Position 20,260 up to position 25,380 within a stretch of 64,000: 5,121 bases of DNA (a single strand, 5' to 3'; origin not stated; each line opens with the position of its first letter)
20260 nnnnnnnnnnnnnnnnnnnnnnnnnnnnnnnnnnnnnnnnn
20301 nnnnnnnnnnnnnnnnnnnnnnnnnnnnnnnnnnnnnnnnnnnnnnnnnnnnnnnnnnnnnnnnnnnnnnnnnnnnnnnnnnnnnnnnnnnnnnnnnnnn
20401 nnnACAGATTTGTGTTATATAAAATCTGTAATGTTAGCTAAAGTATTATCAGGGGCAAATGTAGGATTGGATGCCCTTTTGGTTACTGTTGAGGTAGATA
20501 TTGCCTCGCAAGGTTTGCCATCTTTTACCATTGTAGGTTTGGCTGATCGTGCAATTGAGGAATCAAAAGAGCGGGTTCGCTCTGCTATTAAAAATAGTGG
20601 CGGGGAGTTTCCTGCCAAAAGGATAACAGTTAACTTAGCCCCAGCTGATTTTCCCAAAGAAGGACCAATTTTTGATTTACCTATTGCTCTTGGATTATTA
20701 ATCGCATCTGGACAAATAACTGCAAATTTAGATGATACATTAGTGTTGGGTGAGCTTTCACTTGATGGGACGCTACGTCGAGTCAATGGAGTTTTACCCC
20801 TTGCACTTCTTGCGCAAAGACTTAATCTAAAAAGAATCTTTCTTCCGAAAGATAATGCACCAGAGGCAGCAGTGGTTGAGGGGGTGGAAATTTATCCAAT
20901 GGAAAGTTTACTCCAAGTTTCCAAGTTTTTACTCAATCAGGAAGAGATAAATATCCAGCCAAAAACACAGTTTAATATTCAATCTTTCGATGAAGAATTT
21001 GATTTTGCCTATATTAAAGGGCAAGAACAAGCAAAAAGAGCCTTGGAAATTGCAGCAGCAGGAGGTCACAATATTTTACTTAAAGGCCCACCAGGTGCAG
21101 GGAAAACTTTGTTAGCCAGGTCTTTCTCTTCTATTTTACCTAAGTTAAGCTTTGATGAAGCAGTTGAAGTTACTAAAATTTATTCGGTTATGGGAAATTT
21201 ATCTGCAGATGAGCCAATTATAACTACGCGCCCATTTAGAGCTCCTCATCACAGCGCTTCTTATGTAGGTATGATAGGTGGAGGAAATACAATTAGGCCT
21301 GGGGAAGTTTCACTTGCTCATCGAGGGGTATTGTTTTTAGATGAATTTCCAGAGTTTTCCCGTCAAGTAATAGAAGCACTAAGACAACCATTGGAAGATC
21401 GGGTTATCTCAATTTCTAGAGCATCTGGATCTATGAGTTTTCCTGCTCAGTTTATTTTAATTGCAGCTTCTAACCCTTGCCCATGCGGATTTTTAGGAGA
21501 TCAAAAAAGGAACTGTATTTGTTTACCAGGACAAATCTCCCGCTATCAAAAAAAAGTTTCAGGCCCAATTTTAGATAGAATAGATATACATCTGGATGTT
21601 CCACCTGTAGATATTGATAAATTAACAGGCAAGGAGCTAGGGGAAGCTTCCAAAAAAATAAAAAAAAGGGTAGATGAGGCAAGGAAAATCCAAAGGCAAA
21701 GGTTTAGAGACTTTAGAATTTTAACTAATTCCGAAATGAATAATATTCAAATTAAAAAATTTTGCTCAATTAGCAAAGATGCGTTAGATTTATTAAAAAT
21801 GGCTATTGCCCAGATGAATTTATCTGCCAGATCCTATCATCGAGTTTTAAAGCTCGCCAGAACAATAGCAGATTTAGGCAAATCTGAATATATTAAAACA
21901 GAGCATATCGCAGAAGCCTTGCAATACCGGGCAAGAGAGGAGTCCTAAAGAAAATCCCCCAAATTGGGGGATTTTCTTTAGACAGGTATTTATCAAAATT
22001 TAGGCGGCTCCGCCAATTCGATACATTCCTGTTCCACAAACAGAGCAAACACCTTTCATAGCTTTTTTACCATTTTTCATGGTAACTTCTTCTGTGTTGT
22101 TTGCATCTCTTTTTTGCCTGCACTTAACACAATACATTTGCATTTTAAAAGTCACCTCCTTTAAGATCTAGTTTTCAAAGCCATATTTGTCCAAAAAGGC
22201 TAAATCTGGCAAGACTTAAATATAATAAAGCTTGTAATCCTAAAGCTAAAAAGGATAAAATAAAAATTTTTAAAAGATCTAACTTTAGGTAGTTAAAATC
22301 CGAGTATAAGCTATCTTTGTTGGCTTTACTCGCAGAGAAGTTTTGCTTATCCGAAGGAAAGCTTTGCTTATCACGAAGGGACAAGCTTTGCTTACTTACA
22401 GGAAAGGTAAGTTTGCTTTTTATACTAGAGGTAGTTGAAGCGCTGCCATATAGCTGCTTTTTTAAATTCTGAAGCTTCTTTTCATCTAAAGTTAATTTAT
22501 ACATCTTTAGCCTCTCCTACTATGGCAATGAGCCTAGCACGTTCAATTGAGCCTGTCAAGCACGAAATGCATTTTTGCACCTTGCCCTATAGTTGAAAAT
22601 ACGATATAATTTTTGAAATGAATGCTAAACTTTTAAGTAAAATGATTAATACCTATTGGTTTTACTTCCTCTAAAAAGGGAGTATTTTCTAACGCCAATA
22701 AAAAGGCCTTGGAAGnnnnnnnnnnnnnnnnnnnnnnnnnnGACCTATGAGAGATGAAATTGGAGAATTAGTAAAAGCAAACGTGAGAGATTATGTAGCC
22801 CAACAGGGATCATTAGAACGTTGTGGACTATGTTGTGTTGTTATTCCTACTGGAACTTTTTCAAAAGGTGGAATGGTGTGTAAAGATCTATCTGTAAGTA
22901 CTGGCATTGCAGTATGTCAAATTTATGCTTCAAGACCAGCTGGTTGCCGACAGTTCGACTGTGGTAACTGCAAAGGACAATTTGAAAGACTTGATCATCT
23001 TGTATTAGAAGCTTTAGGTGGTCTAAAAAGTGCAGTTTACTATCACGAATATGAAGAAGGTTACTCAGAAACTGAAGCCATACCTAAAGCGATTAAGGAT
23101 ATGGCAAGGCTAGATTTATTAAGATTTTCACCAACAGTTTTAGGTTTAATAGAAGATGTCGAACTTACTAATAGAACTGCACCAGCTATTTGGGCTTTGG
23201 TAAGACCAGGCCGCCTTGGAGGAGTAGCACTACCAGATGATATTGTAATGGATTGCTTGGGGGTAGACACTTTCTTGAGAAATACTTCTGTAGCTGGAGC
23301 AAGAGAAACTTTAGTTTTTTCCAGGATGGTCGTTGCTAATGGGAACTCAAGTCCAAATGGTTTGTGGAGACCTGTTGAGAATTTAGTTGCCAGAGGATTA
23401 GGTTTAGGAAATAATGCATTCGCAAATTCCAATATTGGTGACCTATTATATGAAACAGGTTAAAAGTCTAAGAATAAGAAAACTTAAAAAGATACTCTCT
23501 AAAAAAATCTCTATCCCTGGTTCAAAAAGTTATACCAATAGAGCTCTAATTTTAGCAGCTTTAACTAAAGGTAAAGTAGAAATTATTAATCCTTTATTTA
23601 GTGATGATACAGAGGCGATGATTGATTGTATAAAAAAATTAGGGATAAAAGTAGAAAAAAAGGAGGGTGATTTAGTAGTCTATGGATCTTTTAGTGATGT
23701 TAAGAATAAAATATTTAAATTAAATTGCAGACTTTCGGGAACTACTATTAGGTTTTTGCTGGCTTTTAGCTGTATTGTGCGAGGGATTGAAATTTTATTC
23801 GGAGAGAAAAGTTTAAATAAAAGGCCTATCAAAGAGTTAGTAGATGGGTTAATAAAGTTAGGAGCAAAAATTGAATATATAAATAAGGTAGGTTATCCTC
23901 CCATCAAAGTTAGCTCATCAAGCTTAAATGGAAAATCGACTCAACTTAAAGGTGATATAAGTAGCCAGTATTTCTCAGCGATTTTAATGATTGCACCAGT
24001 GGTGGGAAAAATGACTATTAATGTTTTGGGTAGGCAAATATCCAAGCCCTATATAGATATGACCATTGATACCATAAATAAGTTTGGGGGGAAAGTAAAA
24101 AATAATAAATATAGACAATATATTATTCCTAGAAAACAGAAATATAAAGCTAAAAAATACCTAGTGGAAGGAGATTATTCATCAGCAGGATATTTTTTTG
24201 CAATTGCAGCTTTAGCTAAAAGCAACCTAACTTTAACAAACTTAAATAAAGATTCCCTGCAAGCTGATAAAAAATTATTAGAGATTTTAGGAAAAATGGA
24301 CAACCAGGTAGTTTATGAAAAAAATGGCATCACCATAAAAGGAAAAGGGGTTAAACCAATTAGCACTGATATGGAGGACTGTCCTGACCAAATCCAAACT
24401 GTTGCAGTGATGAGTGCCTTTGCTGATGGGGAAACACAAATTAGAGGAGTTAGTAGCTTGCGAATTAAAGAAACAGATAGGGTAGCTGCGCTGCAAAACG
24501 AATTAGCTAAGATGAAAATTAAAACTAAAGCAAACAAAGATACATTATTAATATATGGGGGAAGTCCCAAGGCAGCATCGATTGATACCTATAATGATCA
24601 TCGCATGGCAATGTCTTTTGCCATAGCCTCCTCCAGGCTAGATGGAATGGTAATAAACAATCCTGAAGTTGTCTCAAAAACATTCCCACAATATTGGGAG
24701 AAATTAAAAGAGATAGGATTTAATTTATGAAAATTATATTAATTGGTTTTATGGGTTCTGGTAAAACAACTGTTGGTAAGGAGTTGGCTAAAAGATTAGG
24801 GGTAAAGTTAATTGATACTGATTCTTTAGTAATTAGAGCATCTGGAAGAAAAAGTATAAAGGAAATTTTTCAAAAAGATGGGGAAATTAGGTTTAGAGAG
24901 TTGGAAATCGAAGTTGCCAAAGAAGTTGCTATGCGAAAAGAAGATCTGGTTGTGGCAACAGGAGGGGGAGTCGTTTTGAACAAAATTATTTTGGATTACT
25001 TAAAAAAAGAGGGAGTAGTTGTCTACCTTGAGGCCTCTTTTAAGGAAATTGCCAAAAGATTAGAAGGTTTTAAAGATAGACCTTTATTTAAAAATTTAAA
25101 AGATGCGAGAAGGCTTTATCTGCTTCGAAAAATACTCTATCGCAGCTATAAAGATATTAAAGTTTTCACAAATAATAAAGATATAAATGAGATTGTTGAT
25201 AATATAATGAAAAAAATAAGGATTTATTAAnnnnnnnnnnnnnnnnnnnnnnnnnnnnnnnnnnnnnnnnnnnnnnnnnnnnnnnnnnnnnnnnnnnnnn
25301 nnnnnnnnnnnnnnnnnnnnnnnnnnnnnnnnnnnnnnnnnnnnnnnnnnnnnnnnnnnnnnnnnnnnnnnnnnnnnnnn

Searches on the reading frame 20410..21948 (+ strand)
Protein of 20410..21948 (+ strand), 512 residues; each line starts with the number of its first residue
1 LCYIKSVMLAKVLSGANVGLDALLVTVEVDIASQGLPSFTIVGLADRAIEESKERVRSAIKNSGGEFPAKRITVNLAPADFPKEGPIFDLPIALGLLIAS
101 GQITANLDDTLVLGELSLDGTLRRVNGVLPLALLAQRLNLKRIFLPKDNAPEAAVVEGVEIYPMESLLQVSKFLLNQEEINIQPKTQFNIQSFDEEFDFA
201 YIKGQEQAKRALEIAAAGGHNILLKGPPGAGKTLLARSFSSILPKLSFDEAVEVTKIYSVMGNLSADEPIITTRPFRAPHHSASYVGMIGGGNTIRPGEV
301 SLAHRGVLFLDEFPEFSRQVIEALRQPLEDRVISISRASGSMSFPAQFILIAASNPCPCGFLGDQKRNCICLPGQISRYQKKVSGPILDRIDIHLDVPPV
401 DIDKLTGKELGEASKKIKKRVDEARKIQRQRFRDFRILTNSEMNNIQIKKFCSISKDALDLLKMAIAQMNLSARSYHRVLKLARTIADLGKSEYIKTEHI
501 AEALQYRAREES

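Call 9: search_protein_families(library=pfam, proteins=[window:20410-21948:+], max_evalue=0.0001)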
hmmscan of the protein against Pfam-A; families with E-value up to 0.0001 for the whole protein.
window:20410-21948:+ (512 aa): 9 families
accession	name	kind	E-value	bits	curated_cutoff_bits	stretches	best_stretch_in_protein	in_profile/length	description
PF01078.27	Mg_chelatase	-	1.9e-91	305.5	20.3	1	198-403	1-205/207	Magnesium chelatase, subunit ChlI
PF13541.12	ChlI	-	2e-47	160.5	27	1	27-149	1-121/121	Subunit ChlI of Mg-chelatase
PF13335.12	Mg_chelatase_C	-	8.5e-32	110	26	1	411-507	1-94/94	Magnesium chelatase, subunit ChlI C-terminal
PF07728.20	AAA_5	-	3.4e-11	43.7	22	1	221-358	1-125/139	AAA domain (dynein-related subfamily)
PF00493.29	MCM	-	7e-10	38.8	23.3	1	293-361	110-178/224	MCM P-loop domain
PF00158.32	Sigma54_activat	-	1.2e-06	28.7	20.2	1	207-355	10-142/168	Sigma-54 interaction domain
PF05362.19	Lon_C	-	1.7e-06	28.2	21.1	1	51-174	68-202/205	Lon protease (S16) C-terminal proteolytic domain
PF05496.18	RuvB_N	-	3.2e-05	24.2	27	0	301-342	81-122/159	Holliday junction DNA helicase RuvB P-loop domain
PF00004.35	AAA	-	7.7e-05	23.6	21.2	0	222-248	1-26/131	ATPase family associated with various cellular activities (AAA)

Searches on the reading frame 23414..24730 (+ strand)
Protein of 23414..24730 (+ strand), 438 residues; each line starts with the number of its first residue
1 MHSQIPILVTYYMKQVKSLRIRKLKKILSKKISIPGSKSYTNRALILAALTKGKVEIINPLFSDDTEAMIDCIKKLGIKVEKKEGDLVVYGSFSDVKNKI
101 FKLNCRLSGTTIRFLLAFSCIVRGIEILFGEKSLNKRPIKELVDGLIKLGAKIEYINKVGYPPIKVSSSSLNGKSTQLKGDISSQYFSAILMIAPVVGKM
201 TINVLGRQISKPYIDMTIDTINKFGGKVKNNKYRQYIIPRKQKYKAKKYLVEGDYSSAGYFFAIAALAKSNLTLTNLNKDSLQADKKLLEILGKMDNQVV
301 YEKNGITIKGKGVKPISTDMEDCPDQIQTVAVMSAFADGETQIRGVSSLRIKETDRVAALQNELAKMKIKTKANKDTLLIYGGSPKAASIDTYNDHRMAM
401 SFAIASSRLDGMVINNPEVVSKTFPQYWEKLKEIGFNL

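Call 9: search_protein_families(library=pfam, proteins=[window:23414-24730:+], max_evalue=0.0001)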
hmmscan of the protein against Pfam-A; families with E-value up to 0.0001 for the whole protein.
window:23414-24730:+ (438 aa): 1 family
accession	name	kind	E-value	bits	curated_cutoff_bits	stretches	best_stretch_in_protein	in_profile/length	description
PF00275.25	EPSP_synthase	-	3.3e-115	385.6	22.8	1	27-431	6-417/417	EPSP synthase (3-phosphoshikimate 1-carboxyvinyltransferase)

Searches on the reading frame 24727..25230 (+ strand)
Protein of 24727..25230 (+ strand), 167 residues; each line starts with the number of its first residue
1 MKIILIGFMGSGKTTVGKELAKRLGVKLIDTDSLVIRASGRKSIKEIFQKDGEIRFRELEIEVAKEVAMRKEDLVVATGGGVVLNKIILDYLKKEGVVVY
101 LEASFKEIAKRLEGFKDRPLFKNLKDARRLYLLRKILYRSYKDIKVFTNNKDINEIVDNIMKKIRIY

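Call 9: search_protein_families(library=pfam, proteins=[window:24727-25230:+], max_evalue=0.0001)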
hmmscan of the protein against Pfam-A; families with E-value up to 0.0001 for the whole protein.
window:24727-25230:+ (167 aa): 8 families
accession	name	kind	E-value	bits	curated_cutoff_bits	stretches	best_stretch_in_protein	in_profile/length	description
PF01202.28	SKI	-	3.9e-43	147.7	22.1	1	9-164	1-158/159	Shikimate kinase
PF13238.12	AAA_18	-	2.4e-10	41.4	29.4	1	3-114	1-110/128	AAA domain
PF13671.12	AAA_33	-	6.4e-07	30.2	27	1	3-76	2-75/143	AAA domain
PF13207.12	AAA_17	-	6.6e-07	30.1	27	1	7-113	2-120/136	AAA domain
PF13189.12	Cytidylate_kin2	-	9.8e-07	29.6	28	1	9-48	8-46/176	Cytidylate kinase-like family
PF00004.35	AAA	-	5.8e-05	24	21.2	1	3-50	1-52/131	ATPase family associated with various cellular activities (AAA)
PF01712.25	dNK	-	7.8e-05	22.9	27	0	7-29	5-27/203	Deoxynucleoside kinase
PF02224.24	Cytidylate_kin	-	9.9e-05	22.6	26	0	7-40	5-37/211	Cytidylate kinase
